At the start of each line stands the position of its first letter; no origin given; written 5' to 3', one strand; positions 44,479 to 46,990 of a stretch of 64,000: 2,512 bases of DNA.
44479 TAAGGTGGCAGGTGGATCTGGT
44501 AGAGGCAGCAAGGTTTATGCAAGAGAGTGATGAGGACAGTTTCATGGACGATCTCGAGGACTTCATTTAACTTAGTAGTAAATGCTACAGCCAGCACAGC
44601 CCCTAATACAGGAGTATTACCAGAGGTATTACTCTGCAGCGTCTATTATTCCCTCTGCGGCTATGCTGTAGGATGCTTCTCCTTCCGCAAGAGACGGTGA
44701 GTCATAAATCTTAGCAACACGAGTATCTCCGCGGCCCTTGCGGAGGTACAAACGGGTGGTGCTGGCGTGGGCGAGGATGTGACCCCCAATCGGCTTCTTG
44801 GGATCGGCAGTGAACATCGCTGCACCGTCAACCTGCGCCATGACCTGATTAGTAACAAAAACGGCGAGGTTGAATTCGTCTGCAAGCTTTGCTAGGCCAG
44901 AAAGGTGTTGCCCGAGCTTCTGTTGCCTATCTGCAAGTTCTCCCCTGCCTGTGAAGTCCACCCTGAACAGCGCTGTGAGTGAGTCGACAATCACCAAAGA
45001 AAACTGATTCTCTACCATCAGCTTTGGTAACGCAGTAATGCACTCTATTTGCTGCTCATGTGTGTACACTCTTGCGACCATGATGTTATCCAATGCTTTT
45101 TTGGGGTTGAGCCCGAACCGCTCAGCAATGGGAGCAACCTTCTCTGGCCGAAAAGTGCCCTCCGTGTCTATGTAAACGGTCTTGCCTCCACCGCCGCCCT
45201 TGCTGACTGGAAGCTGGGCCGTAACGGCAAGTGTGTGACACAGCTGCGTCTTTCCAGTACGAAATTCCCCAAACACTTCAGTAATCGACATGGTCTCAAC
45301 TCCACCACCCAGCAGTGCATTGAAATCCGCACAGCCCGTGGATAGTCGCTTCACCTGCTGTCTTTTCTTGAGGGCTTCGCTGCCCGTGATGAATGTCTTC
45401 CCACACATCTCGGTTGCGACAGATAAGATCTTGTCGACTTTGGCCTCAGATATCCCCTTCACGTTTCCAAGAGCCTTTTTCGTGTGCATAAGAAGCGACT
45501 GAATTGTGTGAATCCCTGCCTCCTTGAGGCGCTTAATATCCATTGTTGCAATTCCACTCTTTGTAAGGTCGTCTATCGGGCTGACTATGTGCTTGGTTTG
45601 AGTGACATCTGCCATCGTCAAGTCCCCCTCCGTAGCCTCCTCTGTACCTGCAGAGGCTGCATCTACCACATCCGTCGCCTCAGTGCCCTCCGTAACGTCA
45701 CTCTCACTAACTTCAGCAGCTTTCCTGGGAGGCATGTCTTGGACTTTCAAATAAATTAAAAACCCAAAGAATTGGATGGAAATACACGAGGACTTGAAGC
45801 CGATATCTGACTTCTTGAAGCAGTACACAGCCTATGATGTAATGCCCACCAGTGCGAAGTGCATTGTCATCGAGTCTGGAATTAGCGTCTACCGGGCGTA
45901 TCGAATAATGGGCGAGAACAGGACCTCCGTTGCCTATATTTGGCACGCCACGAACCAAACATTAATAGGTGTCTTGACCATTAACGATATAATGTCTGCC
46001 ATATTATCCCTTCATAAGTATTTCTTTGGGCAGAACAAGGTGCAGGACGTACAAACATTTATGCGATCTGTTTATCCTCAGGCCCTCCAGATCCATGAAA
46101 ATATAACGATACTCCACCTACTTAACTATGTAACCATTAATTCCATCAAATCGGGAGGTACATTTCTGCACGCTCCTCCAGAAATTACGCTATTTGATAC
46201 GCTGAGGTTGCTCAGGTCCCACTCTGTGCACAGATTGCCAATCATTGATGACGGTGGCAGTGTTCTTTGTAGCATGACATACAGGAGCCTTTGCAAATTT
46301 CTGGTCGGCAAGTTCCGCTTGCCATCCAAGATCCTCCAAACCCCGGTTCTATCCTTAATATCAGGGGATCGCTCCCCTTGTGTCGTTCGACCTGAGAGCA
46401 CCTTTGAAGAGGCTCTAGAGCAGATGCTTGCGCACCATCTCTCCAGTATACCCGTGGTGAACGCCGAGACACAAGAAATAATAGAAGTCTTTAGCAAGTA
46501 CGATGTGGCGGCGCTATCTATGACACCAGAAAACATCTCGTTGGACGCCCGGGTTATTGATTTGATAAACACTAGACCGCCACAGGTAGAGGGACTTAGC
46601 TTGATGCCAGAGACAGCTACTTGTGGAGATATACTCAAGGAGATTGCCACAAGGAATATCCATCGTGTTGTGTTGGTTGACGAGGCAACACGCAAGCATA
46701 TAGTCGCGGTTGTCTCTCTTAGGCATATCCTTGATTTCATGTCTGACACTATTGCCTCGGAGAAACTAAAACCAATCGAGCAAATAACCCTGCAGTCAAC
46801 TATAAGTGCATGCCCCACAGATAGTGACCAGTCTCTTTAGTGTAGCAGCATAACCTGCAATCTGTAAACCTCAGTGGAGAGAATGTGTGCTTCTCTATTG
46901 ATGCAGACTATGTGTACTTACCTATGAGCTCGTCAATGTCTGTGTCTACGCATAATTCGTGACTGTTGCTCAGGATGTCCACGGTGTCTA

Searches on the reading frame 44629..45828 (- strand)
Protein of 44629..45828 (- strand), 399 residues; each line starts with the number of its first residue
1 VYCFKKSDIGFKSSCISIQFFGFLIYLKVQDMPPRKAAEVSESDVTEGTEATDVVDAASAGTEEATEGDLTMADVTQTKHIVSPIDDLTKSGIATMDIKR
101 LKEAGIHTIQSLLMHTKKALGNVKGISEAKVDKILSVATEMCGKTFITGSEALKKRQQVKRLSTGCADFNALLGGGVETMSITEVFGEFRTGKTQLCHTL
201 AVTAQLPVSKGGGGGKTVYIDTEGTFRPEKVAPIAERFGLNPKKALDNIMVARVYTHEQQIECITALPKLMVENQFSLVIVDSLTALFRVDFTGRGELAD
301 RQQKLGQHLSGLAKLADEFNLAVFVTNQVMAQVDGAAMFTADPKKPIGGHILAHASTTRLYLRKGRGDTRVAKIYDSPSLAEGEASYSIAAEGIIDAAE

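Call 7: search_protein_families(library=pfam, proteins=[window:44629-45828:-], max_evalue=0.01)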
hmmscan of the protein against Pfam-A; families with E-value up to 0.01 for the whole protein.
window:44629-45828:- (399 aa): 5 families
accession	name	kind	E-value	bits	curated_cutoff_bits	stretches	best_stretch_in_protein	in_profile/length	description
PF08423.17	Rad51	-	2.7e-117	390.8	22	1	155-397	1-244/244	Rad51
PF00154.27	RecA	-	4e-12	46.6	27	1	142-365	10-221/262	recA bacterial DNA recombination protein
PF13481.12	AAA_25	-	2.2e-05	24.6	27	1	169-328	22-189/195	AAA domain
PF06745.19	ATPase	-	7.6e-05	22.6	26.6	1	163-287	2-131/231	KaiC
PF14520.12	HHH_5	-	0.00018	22.4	27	1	97-136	14-53/57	Helix-hairpin-helix domain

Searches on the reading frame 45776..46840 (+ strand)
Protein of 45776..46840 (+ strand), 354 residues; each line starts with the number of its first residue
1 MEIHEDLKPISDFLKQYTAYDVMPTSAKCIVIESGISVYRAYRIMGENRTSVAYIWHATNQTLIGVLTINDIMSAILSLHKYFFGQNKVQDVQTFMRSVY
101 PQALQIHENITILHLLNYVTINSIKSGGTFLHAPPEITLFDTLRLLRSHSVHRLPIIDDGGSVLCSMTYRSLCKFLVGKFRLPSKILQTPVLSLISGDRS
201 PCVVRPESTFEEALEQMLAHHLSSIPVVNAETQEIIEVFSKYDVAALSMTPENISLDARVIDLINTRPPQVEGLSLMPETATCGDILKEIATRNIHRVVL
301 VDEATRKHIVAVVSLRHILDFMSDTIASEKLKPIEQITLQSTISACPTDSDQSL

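Call 7: search_protein_families(library=pfam, proteins=[window:45776-46840:+], max_evalue=0.01)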
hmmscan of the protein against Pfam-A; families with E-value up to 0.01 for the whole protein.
window:45776-46840:+ (354 aa): 1 family
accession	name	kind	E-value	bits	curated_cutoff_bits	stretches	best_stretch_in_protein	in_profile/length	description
PF00571.33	CBS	-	1.2e-26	93.2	24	4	201-245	9-52/57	CBS domain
